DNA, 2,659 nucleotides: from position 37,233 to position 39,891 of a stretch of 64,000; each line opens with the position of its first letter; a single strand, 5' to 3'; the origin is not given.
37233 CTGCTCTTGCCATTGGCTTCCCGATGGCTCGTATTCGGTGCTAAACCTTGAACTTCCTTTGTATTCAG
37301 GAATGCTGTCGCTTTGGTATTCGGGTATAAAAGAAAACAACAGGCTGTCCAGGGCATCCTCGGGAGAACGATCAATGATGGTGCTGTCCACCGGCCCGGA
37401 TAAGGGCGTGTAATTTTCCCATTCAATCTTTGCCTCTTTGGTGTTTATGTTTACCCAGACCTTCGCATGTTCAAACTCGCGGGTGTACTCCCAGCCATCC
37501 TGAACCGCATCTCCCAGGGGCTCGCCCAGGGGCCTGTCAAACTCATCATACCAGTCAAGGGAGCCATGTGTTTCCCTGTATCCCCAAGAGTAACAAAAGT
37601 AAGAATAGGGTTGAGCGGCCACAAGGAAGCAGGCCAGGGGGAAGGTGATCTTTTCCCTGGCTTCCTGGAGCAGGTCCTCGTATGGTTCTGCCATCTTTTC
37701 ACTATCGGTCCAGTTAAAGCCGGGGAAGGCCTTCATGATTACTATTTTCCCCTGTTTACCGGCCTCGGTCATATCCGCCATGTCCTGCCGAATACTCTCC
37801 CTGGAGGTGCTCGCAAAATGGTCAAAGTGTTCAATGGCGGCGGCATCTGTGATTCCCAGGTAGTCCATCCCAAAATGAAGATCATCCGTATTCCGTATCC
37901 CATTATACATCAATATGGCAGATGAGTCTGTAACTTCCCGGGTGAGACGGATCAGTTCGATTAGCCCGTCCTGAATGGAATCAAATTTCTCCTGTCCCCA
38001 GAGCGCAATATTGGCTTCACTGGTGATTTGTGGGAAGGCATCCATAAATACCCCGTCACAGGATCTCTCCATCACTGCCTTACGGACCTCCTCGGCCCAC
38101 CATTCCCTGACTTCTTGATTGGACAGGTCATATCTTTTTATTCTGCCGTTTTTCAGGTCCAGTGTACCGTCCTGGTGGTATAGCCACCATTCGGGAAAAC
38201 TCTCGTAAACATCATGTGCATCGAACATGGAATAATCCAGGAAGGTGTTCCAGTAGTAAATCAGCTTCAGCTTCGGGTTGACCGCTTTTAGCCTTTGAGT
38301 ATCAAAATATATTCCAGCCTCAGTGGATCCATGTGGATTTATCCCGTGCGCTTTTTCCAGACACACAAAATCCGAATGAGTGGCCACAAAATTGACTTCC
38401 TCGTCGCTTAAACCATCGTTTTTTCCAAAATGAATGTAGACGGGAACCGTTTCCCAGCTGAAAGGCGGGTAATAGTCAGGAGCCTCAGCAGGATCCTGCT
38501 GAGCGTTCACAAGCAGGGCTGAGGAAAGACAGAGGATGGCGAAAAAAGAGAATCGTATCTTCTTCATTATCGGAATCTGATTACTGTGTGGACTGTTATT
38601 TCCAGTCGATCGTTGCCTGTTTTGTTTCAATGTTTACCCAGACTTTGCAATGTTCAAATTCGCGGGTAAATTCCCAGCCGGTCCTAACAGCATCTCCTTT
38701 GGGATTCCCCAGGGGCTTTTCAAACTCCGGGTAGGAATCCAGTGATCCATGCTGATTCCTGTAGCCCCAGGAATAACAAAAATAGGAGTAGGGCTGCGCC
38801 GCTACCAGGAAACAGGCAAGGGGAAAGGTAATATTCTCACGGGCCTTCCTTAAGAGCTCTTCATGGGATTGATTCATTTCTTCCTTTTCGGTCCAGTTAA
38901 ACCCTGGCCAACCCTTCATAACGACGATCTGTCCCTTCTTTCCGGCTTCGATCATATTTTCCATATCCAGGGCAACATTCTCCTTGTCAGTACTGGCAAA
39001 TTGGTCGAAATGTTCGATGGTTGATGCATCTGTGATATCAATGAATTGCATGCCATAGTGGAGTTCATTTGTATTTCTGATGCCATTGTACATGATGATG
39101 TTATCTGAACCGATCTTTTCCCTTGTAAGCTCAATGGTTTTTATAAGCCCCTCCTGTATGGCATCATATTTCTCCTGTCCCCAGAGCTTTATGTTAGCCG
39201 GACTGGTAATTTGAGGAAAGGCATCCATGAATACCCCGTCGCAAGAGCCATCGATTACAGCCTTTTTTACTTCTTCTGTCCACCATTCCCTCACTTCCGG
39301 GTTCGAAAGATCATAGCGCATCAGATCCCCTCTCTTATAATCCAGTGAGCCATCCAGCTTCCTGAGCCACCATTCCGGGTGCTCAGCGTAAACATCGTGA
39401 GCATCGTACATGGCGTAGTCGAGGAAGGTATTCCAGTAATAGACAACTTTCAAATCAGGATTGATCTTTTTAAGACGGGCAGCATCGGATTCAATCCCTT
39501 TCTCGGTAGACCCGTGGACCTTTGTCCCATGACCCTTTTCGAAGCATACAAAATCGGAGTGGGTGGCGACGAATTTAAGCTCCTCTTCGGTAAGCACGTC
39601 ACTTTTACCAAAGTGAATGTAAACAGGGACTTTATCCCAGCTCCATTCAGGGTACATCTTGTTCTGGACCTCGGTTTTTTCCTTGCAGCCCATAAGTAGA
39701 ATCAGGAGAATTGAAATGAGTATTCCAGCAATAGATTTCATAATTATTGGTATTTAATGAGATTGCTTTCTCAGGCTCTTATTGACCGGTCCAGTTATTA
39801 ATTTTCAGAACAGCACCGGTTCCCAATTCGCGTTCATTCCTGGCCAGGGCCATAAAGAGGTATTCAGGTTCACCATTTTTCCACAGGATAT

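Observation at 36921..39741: Amplified, uncharacterised TIM-barrel-like domain family: candidate backbone-cleaving enzyme of the locus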

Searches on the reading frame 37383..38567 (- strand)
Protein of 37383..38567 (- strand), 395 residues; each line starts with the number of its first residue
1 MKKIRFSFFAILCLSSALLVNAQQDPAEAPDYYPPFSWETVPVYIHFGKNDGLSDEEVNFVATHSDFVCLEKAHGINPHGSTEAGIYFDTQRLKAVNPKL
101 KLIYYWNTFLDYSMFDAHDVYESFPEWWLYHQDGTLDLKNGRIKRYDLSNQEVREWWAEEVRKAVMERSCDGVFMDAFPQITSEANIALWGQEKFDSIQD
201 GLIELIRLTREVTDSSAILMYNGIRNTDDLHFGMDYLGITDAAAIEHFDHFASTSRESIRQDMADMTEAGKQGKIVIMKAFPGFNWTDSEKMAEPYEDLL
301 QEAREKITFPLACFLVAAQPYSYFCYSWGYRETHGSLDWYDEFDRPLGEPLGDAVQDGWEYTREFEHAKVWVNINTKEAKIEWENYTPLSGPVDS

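Call 44: search_solved_structures(query=window:37383-38567:-, max_evalue=0.001, show_alignments=4)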
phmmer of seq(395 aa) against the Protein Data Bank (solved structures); distinct sequences matched with E-value up to 0.001: 10.
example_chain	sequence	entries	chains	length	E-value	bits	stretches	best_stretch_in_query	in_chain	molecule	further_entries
9nhf_A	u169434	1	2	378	9.9e-133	446.4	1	30-384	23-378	Glycosyl hydrolase-like family 15 (GHL15) protein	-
8rg3_A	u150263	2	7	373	1e-132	446.4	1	31-383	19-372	Glycoside-hydrolase family GH114 TIM-barrel domain-containing protein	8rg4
8rg5_A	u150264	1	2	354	2.6e-132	445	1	32-383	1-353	Glycoside-hydrolase family GH114 TIM-barrel domain-containing protein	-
9jom_A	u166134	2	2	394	9e-122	410.3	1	30-384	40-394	Glycoside-hydrolase family GH114 TIM-barrel domain-containing protein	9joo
9f9v_A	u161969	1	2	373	3.6e-75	256.8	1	34-383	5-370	Putative secreted protein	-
9jos_A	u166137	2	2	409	9.1e-61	209.4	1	29-383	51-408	Glycoside-hydrolase family GH114 TIM-barrel domain-containing protein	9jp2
9jp3_A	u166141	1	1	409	4.4e-60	207.1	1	29-383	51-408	Glycoside-hydrolase family GH114 TIM-barrel domain-containing protein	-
8ya6_A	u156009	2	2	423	3.7e-53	184.3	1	29-384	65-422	endo-1,3-fucanase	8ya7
9joc_A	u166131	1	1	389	4.6e-49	170.8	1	31-384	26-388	endo-1.3-fucanase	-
9jof_A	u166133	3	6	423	5.8e-49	170.5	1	31-384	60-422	endo-1.3-fucanase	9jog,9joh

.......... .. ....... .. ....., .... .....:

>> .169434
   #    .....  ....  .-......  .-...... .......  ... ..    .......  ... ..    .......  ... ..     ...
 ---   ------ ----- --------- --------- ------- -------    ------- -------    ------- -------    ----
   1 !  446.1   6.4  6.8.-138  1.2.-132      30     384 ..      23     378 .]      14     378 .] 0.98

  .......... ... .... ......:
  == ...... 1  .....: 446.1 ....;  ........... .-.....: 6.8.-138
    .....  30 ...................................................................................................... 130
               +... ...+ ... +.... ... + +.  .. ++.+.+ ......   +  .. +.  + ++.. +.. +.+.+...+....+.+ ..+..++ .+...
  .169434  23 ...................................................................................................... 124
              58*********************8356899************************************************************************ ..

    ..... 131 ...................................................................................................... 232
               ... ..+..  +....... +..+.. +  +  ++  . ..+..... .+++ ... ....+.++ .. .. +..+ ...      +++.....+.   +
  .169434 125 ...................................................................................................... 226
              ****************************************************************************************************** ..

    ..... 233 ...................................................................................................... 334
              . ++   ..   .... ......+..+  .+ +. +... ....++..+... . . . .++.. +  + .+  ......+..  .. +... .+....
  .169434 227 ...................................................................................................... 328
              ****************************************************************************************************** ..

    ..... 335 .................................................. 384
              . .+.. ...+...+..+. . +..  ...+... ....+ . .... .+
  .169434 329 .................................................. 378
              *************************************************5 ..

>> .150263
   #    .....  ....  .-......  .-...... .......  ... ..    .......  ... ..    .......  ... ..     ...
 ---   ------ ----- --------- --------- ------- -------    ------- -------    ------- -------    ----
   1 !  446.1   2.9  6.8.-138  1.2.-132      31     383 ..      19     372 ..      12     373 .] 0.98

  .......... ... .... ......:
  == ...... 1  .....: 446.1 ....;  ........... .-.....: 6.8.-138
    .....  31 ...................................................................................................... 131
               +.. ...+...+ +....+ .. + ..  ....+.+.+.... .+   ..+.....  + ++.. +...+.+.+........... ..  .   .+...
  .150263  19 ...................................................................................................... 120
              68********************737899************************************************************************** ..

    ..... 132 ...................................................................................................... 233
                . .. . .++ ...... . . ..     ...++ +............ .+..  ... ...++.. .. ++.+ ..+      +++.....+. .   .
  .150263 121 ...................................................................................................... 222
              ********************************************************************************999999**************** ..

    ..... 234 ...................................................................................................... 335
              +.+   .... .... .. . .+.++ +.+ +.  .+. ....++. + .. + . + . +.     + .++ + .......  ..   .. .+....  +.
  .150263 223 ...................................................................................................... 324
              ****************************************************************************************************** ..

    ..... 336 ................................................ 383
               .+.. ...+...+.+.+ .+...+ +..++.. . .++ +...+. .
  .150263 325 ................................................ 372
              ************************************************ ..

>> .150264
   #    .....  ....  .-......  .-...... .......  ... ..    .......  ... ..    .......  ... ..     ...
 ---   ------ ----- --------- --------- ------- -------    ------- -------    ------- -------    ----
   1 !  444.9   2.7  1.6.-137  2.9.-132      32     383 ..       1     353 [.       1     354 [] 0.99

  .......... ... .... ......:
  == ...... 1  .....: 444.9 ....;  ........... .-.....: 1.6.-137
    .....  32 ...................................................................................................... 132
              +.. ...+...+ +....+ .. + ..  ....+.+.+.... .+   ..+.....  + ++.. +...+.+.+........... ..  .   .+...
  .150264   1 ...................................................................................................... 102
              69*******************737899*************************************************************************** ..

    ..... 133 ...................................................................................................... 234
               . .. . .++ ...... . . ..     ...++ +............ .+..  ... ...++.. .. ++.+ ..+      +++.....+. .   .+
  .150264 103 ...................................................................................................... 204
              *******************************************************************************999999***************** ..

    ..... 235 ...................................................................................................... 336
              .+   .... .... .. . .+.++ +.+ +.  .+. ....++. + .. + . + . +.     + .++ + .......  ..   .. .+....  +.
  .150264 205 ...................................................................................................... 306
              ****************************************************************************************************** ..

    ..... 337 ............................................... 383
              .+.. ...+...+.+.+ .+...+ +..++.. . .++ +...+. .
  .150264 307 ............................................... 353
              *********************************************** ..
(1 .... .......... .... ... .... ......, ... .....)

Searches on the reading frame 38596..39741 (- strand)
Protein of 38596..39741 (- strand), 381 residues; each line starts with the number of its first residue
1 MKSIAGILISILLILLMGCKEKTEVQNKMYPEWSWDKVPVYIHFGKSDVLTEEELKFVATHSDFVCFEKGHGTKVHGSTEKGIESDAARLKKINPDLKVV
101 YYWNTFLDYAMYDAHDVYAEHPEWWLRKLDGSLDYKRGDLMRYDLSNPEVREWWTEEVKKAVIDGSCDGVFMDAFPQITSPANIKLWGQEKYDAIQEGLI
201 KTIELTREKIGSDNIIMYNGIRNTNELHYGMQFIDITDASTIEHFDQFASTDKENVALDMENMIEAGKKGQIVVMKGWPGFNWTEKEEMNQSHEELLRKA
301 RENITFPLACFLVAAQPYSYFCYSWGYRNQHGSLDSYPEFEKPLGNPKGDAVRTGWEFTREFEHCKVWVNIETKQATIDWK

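Call 3: search_protein_families(library=pfam, proteins=[window:38596-39741:-], max_evalue=0.1)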
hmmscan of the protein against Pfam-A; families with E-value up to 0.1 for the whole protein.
window:38596-39741:- (381 aa): 4 families
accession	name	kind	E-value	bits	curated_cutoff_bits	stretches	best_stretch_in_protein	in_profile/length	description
PF14885.12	GHL15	-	1.4e-48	166.7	27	1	91-365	1-270/271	Hypothetical glycosyl hydrolase family 15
PF01055.32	Glyco_hydro_31_2nd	-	7.3e-05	22.7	23.5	1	114-174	92-156/328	Glycosyl hydrolases family 31 TIM-barrel domain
PF02638.21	GHL10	-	0.001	18.7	27.9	1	112-193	97-181/311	Glycosyl hydrolase-like 10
PF14871.12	GHL6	-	0.0048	17.5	35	1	115-173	70-131/132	Hypothetical glycosyl hydrolase 6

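Call 4: search_solved_structures(query=window:38596-39741:-, max_evalue=10, show_alignments=2)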
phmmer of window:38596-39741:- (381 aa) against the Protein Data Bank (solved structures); distinct sequences matched with E-value up to 10: 19.
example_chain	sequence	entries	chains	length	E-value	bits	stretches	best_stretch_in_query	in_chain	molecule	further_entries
8rg3_A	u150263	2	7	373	2e-140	471.1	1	28-381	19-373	Glycoside-hydrolase family GH114 TIM-barrel domain-containing protein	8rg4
9nhf_A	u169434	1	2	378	2.9e-140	470.6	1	24-381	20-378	Glycosyl hydrolase-like family 15 (GHL15) protein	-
8rg5_A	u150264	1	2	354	3.7e-140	470.2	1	30-381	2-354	Glycoside-hydrolase family GH114 TIM-barrel domain-containing protein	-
9jom_A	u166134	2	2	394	2.5e-123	414.8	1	19-381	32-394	Glycoside-hydrolase family GH114 TIM-barrel domain-containing protein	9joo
9f9v_A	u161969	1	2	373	1.2e-83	284.1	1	31-380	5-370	Putative secreted protein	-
9jos_A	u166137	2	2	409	3.3e-65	223.4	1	26-381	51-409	Glycoside-hydrolase family GH114 TIM-barrel domain-containing protein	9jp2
9jp3_A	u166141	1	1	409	1.8e-64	221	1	26-381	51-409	Glycoside-hydrolase family GH114 TIM-barrel domain-containing protein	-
8ya6_A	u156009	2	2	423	5.7e-55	189.7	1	26-381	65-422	endo-1,3-fucanase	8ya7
9joc_A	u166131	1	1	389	3.8e-46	160.7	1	21-381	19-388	endo-1.3-fucanase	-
9jof_A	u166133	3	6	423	5e-46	160.3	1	21-381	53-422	endo-1.3-fucanase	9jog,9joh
9qqo_A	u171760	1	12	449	0.11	14.3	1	27-121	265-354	Beta-glycosidase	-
6dus_A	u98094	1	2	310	0.21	13.3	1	67-121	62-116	Type III secretion system effector protein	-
6cgi_A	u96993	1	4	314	0.22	13.3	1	67-121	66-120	Type III secretion system effector protein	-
8px1_A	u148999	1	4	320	0.23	13.2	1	67-121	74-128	Non-LEE encoded effector protein NleB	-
6eyr_A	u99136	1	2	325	0.23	13.2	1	67-121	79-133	Type III secretion system effector protein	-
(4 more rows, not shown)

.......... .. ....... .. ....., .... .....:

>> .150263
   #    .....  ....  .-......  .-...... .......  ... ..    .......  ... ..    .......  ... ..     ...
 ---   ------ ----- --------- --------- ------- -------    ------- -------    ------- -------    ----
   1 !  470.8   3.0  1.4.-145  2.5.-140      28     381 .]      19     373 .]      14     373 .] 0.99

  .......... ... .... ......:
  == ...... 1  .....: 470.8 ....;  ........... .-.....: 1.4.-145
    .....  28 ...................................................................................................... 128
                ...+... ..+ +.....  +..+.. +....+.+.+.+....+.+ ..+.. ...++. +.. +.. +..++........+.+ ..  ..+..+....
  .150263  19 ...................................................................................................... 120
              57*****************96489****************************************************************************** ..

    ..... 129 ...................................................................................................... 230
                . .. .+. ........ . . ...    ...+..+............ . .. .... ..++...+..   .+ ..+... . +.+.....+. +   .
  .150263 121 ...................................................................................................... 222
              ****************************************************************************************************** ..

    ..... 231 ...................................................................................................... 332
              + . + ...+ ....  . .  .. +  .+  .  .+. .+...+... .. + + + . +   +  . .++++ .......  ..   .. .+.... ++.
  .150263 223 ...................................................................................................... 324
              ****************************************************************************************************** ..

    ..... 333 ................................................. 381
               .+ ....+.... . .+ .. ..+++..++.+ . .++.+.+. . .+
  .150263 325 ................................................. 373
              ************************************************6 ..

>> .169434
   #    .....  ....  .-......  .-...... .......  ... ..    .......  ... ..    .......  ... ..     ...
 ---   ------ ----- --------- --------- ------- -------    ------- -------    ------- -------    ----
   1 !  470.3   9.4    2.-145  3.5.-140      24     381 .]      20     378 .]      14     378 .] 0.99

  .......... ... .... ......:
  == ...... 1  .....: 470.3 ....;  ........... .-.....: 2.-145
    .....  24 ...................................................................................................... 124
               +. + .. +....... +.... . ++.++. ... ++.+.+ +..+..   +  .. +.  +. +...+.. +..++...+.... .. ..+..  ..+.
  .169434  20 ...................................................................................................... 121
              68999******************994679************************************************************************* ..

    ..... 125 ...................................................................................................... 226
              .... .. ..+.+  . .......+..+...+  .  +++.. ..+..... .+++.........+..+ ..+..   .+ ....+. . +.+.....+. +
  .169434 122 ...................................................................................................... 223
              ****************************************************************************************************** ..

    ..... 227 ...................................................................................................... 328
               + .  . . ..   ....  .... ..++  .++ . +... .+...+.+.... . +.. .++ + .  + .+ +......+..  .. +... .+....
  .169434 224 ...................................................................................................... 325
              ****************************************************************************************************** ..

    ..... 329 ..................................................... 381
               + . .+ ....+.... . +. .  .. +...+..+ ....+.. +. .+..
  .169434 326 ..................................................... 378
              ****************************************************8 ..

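Call 26: find_encoding_contigs(protein=window:38596-39741:-, flank=10000, max_places=6)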
Protein window:38596-39741:- (381 aa): no gene with exactly this product is on record in the collection.

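Call 31: find_related_loci(query=window:38596-39741:-, collection=genome_contigs, flank=10000)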
Query window:38596-39741:- (381 aa) in genome_contigs; peptide patterns used: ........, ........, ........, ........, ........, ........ (x = any residue, [..] = any of these).
21 stretches matched a pattern; 4 encode a relative of the query (tblastn E <= 1e-3); 4 distinct loci.
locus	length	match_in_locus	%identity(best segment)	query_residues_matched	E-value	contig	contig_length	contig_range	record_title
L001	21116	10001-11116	63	7-380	6e-171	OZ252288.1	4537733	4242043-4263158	MAG: Opitutales bacterium isolate 77b9a5b9-e5ce-4918-89f9-dacbc23eed75 genome assembly, chromosome: 1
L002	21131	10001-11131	63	1-381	3e-168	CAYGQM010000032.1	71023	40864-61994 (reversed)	MAG TPA_asm: uncultured Opitutaceae bacterium isolate ERP117304_co3_273 genome assembly, contig: NODE_569_length_71023_c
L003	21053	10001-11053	65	30-381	9e-164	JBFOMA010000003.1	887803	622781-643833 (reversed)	MAG: Puniceicoccaceae bacterium isolate PD13Bin-3-1 c_000000000003, whole genome shotgun sequence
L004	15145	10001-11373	71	19-381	3e-147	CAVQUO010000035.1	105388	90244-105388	MAG: uncultured Bacteroidetes bacterium isolate MFD09964.bin.2.95 genome assembly, contig: contig_86124, whole genome sh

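Call 37: search_protein_families(library=ncbifam, proteins=[window:38596-39741:-], max_evalue=0.001)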
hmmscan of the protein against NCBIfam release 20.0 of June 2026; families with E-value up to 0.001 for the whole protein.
window:38596-39741:- (381 aa): 0 families
